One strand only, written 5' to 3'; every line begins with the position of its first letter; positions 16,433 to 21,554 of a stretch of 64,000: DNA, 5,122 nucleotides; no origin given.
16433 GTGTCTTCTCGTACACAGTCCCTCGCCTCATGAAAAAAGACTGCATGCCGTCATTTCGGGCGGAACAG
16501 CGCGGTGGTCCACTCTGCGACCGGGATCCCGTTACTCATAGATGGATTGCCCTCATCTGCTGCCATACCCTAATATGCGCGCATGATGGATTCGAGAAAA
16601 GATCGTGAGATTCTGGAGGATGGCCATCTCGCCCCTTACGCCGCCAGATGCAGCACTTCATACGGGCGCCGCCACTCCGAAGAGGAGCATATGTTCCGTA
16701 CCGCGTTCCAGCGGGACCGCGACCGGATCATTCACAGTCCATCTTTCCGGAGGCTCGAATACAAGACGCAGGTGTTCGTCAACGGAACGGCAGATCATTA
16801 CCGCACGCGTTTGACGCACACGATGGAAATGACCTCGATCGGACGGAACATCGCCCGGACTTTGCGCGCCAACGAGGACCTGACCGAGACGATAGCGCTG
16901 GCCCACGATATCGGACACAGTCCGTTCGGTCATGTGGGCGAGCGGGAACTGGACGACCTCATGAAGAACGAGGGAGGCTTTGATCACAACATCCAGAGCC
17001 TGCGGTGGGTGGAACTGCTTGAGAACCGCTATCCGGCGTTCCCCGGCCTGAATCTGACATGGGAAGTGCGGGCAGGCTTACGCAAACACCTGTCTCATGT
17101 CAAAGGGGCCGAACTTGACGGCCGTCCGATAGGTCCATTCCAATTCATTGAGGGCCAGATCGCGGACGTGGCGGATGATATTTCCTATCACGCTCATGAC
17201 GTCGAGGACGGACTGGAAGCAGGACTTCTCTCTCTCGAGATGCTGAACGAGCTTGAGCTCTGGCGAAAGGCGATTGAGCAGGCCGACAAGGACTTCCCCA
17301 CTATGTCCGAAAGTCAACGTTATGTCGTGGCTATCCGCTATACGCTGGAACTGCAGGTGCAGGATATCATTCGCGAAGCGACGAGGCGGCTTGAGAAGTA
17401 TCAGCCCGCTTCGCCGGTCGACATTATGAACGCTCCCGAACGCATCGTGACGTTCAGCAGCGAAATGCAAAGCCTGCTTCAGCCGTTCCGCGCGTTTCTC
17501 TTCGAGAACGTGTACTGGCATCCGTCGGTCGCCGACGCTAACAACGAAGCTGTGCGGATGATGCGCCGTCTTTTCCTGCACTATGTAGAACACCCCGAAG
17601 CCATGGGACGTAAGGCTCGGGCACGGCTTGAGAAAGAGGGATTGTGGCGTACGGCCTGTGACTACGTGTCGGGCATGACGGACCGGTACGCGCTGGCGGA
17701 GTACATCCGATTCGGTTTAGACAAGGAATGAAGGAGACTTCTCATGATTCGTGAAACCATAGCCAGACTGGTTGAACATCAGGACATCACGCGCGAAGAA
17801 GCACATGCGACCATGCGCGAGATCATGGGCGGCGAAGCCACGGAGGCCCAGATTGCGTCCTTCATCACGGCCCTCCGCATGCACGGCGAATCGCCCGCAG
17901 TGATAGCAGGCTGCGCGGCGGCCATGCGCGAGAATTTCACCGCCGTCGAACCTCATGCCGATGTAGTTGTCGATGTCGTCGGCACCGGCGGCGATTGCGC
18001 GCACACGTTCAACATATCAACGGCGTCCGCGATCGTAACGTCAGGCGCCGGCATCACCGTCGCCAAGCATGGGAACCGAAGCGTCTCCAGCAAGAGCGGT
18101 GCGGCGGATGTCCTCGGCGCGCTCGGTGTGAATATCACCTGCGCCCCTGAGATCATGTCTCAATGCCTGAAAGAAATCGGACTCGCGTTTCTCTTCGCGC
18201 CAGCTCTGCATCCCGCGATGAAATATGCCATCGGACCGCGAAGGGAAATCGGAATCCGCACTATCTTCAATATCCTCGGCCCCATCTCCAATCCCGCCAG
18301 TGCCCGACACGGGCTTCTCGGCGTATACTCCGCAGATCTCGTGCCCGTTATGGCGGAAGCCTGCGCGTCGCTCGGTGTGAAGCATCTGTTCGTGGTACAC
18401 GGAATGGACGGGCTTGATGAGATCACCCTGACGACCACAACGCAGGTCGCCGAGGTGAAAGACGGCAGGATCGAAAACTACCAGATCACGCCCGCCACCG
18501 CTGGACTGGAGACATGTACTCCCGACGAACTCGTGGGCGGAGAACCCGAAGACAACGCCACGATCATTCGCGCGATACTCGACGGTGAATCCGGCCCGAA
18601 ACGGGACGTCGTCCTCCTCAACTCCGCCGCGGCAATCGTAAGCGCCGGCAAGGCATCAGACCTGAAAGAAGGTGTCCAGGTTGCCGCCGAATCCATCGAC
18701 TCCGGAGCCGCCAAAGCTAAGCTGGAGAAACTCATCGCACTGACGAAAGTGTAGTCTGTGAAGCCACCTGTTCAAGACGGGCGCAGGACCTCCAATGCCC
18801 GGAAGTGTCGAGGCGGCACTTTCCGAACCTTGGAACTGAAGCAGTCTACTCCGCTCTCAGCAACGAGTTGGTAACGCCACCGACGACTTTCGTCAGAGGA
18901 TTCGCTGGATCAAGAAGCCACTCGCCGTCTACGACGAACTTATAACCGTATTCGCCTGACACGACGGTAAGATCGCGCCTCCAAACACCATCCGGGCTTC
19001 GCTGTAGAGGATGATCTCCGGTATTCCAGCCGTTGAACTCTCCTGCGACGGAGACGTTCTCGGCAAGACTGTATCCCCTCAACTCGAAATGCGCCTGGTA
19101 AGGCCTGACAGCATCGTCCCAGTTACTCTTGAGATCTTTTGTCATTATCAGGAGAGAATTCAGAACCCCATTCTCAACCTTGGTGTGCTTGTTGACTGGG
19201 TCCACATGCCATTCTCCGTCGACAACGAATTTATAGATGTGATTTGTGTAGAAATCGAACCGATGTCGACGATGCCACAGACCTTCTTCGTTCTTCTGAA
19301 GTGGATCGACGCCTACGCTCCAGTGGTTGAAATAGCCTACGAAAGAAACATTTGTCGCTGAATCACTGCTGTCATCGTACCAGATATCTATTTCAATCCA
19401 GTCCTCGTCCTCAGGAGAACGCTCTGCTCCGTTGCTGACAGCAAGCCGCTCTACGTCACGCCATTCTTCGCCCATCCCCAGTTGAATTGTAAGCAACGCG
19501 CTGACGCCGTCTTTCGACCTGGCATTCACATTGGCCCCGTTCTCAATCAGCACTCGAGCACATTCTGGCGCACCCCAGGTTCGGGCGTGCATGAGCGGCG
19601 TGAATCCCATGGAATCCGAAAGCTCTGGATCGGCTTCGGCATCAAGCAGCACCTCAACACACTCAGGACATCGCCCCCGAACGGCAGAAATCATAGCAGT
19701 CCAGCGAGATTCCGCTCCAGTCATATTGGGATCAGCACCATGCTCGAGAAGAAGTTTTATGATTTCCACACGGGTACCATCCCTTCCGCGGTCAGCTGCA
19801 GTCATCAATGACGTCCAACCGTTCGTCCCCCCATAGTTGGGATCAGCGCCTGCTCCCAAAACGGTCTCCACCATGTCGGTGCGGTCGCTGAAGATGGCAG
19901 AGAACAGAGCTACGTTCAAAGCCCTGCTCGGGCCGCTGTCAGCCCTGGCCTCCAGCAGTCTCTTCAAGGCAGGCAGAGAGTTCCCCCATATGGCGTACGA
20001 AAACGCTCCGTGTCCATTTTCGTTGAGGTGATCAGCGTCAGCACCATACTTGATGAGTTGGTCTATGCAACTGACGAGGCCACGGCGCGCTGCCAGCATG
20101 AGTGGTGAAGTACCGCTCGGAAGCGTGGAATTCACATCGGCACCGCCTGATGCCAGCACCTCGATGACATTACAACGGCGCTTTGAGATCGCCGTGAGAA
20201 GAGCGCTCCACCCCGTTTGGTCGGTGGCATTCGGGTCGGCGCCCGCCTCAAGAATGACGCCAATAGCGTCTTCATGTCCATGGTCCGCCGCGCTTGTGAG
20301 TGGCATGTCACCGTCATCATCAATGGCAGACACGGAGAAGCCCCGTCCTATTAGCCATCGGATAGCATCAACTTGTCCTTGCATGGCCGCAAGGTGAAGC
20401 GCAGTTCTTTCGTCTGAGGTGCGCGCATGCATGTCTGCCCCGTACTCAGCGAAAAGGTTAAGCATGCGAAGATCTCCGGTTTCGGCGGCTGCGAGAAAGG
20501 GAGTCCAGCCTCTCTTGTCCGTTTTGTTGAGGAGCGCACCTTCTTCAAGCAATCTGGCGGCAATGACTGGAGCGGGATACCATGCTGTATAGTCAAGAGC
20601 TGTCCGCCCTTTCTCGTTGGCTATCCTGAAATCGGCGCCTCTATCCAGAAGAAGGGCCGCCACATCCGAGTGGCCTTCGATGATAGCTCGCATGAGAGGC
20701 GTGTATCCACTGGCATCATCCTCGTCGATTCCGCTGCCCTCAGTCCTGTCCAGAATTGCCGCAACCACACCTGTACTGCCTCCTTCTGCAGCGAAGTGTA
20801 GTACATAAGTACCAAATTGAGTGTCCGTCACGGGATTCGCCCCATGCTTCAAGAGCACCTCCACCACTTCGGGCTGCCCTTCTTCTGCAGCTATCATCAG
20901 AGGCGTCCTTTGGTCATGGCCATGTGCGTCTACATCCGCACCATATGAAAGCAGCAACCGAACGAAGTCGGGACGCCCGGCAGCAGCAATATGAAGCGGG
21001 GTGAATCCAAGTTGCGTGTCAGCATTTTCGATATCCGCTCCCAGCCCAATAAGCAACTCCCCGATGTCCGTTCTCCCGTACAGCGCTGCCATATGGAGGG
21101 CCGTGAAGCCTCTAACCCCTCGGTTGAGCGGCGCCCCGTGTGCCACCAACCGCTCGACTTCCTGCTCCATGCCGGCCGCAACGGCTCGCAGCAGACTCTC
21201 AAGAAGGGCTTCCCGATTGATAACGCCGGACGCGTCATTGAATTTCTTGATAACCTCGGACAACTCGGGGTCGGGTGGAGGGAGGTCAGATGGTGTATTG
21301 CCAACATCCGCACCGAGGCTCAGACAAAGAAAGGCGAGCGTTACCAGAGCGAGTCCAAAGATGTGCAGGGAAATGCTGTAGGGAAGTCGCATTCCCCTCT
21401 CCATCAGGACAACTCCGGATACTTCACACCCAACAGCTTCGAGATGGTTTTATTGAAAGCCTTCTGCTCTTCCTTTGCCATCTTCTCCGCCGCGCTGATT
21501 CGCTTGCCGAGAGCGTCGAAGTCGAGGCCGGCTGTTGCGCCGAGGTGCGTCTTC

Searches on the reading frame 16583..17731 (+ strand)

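Call 10: search_protein_families(library=pfam, proteins=[window:16583-17731:+], max_evalue=0.001)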
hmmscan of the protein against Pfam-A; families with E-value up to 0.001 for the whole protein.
window:16583-17731:+ (382 aa): 2 families
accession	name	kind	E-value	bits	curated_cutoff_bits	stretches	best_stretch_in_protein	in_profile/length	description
PF13286.11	HD_assoc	-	8.8e-21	74.7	22.2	1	289-374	1-89/91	Phosphohydrolase-associated domain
PF01966.28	HD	-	6.5e-13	49.4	22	1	76-201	1-114/116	HD domain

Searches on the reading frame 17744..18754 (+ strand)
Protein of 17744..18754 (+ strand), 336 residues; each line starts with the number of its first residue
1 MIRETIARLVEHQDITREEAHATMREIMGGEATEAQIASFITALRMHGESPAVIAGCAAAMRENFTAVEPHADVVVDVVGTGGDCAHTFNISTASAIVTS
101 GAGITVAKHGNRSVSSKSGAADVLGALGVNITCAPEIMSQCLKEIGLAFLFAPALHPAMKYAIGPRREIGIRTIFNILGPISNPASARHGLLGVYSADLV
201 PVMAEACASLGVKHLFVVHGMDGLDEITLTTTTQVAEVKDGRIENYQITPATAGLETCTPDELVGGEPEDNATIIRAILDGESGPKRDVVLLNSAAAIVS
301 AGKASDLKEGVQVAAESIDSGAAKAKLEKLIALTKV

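Call 10: search_protein_families(library=pfam, proteins=[window:17744-18754:+], max_evalue=0.001)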
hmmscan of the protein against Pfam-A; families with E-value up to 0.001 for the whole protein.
window:17744-18754:+ (336 aa): 2 families
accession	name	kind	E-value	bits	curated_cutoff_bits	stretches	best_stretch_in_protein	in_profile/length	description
PF00591.27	Glycos_transf_3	-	1.3e-94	317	27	1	74-323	3-252/253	Glycosyl transferase family, a/b domain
PF02885.22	Glycos_trans_3N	-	9.5e-23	80.2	26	1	4-64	2-62/63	Glycosyl transferase family, helical bundle domain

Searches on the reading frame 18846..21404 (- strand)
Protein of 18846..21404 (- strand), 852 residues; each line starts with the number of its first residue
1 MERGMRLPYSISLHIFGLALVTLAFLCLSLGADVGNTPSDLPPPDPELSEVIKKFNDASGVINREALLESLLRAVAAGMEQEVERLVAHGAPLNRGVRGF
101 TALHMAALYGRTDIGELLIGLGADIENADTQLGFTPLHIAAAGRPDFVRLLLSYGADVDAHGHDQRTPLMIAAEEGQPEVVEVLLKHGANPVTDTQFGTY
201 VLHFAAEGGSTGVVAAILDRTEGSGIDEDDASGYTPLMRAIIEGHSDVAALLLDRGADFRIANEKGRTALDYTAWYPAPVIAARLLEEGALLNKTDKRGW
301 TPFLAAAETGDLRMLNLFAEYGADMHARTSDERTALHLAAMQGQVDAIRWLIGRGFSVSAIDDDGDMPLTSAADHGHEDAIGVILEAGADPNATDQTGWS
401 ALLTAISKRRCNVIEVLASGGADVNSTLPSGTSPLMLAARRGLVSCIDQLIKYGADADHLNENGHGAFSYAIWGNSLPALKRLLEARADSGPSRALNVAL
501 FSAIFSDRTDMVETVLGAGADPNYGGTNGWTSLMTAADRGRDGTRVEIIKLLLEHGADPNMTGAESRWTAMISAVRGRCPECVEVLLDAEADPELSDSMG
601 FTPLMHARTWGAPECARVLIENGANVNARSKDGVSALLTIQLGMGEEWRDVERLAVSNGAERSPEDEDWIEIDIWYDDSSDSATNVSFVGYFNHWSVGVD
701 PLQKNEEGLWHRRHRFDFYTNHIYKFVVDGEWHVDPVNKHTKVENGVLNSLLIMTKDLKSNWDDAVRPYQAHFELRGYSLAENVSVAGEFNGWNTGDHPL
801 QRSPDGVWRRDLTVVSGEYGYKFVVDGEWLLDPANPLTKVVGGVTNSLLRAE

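Call 10: search_protein_families(library=pfam, proteins=[window:18846-21404:-], max_evalue=0.001)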
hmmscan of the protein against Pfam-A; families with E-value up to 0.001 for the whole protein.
window:18846-21404:- (852 aa): 9 families
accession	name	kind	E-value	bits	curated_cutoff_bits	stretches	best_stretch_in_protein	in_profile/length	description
PF12796.13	Ank_2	-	2.9e-94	310.2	27.3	8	546-629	10-89/90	Ankyrin repeats (3 copies)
PF00023.36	Ank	-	7e-88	283.9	21.1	8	133-160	2-30/33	Ankyrin repeat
PF13637.12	Ank_4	-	1.2e-69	229.1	22.7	7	305-352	3-50/50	Ankyrin repeats (many copies)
PF13606.12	Ank_3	-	9.3e-69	218.6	22.3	2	165-191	2-28/30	Ankyrin repeat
PF13857.12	Ank_5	-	2.9e-61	203.2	27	5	285-339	1-56/56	Ankyrin repeats (many copies)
PF16561.11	AMPK1_CBM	-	1.6e-18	67.1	26.8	2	781-849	11-77/85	Glycogen recognition site of AMP-activated protein kinase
PF24521.3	Ank_KRIT1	-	1.5e-13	51.2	80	0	332-419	18-106/149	KRIT1 ankyrin-repeats domain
PF02922.24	CBM_48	-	6.4e-13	49.3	22.4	2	781-833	22-81/83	Carbohydrate-binding module 48 (Isoamylase N-terminal domain)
PF23745.1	ANK_LRRK2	-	1.1e-07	32.2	27.5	0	106-187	38-115/130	LRRK2 ANK repeat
